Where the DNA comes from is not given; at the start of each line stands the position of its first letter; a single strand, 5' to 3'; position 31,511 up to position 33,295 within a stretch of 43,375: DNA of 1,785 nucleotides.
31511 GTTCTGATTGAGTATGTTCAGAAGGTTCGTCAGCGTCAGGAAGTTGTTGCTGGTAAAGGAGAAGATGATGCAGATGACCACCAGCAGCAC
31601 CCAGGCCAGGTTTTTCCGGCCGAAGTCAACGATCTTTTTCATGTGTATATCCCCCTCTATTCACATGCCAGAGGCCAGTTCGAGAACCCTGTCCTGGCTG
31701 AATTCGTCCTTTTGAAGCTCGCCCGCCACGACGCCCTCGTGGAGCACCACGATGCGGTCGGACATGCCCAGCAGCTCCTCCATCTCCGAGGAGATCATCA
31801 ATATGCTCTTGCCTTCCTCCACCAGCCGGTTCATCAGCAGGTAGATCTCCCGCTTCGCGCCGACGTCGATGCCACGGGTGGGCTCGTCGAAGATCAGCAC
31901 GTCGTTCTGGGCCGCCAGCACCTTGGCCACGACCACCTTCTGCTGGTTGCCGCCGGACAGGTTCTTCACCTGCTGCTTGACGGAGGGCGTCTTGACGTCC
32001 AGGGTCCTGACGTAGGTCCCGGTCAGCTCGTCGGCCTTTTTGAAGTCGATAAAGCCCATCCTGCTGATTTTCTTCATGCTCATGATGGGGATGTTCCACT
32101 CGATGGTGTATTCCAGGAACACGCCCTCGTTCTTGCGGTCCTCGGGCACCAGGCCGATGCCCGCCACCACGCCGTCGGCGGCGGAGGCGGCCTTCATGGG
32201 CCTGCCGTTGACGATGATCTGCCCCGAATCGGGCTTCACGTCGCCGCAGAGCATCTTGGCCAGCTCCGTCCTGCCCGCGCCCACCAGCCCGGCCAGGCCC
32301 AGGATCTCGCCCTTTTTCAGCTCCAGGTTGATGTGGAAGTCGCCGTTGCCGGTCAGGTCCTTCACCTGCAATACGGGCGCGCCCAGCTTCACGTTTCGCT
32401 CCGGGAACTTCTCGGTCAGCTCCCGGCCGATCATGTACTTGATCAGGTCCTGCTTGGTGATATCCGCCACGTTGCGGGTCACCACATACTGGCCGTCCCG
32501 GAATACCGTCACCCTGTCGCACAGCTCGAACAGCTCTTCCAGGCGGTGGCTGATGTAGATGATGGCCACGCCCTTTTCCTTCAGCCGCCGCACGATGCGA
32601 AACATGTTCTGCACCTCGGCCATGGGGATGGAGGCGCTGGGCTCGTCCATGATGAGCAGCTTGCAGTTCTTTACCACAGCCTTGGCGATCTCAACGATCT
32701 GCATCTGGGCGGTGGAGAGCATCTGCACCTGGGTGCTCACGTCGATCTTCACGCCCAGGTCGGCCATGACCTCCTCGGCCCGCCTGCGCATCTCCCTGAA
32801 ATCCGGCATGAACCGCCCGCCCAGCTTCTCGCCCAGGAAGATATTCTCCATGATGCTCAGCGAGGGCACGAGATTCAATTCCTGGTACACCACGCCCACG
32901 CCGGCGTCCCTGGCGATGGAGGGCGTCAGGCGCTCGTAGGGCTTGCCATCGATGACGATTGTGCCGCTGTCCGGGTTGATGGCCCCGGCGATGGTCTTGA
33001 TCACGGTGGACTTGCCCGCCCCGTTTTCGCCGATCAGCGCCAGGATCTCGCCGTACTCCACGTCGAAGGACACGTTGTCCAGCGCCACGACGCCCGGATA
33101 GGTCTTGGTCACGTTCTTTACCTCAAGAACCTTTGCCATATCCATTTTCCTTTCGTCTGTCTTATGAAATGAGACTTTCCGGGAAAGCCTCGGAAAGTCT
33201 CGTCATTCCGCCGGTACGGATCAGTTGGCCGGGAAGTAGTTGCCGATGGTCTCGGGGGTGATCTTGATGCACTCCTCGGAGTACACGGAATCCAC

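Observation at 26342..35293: Single co-directional tannin-to-pyrogallol locus: LysR regulator, ABC importer, intracellular tannase B and LpdC/B/D-type decarboxylase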

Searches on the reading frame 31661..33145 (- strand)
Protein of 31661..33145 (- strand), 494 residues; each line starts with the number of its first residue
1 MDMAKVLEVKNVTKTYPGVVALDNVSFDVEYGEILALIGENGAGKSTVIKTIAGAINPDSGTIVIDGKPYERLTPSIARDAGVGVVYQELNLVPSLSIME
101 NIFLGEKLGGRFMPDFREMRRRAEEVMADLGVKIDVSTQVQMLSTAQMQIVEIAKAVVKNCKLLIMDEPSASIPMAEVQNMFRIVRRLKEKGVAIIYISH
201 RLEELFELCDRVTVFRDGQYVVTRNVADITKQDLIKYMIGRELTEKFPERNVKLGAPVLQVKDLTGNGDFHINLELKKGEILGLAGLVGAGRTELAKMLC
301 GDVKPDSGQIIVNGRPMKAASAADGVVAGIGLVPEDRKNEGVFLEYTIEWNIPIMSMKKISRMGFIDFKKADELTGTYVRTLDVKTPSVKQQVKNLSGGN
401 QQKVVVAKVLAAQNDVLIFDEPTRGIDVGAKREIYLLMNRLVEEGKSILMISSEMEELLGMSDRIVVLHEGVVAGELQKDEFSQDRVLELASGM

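Call 3: search_protein_families(library=pfam, proteins=[window:31661-33145:-])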
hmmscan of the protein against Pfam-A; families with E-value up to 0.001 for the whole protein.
window:31661-33145:- (494 aa): 7 families
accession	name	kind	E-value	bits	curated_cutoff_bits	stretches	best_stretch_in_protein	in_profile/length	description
PF00005.33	ABC_tran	-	1.3e-59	201.1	25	2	22-170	1-136/137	ABC transporter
PF13304.12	AAA_21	-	7.9e-08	33.1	27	0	34-63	1-36/304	AAA domain, putative AbiEii toxin, Type IV TA system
PF03193.22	RsgA_GTPase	-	1.7e-06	28.4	30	0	228-309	59-136/174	RsgA GTPase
PF13401.12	AAA_22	-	2.6e-06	28.2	27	0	32-66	5-40/130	AAA domain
PF02367.23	TsaE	-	0.00014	22.2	26.6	0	29-57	18-46/128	Threonylcarbamoyl adenosine biosynthesis protein TsaE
PF02463.25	SMC_N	-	0.00024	21.1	40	0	34-52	26-44/220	RecF/RecN/SMC N terminal domain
PF06414.18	Zeta_toxin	-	0.00029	20.8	22.3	0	37-77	21-61/199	Zeta toxin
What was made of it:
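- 31661..33145 (-): Fused two-domain ABC ATPase (RbsA/AraG-like). Two ABC_tran domains (call 3).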

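Call 4: search_protein_families(library=ncbifam, proteins=[window:31661-33145:-])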
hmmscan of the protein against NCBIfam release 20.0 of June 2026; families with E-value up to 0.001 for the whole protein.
window:31661-33145:- (494 aa): 191 families (the best 25 are shown)
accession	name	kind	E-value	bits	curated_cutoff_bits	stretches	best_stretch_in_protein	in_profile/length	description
NF008442.0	PRK11288.1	equivalog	6.1e-160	532.8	689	1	3-491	4-495/504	L-arabinose ABC transporter ATP-binding protein AraG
NF008030.0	PRK10762.1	equivalog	1.5e-156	522.1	745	1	4-492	2-492/501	ribose ABC transporter ATP-binding protein RbsA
NF010069.0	PRK13549.1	equivalog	7.2e-155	516.3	699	1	3-491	2-501/513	xylose ABC transporter ATP-binding protein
NF007253.0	PRK09700.1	equivalog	2.1e-146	488.5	772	1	4-491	3-506/510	D-allose ABC transporter ATP-binding protein AlsA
NF040905.2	GguA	equivalog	1.3e-145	485.6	810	1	6-489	1-498/500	multiple monosaccharide ABC transporter ATP-binding protein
NF041861.1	YtfR_transport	equivalog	1.6e-144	482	850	1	6-489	1-488/492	galactofuranose ABC transporter, ATP-binding protein YtfR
NF008215.0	PRK10982.1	equivalog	4.6e-144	480.8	828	1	4-492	11-503/506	galactose/methyl galactoside ABC transporter ATP-binding protein MglA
NF011967.0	PRK15439.1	equivalog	3.7e-134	447.9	586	1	3-493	8-501/510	autoinducer 2 ABC transporter ATP-binding protein LsrA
TIGR02633.1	xylG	equivalog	2.1e-133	445.5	723.65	1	7-491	2-499/500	D-xylose ABC transporter ATP-binding protein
NF047930.1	ABC_ATP_B6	equivalog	8e-110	367.8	670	1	6-489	2-506/510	putative B6 ABC transporter ATP-binding protein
TIGR01188.1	drrA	subfamily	1.7e-65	221.3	312.45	2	14-229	1-211/302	daunorubicin resistance ABC transporter, ATP-binding protein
TIGR04521.1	ECF_ATPase_2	equivalog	2.3e-64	217.2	330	2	18-232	17-235/279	energy-coupling factor transporter ATPase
TIGR04520.1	ECF_ATPase_1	equivalog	9.5e-61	205.6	315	2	8-233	2-227/269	energy-coupling factor transporter ATPase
TIGR03410.1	urea_trans_UrtE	equivalog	2.1e-60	204.1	285.8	2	7-238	1-228/230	urea ABC transporter ATP-binding subunit UrtE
TIGR04406.1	LPS_export_lptB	equivalog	4.8e-60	202.8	240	2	7-237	2-230/239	LPS export ABC transporter ATP-binding protein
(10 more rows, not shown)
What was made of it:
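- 31661..33145 (-): AraG/RbsA/XylG models score 516-533 bits, all below their equivalog cut-offs (call 4).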
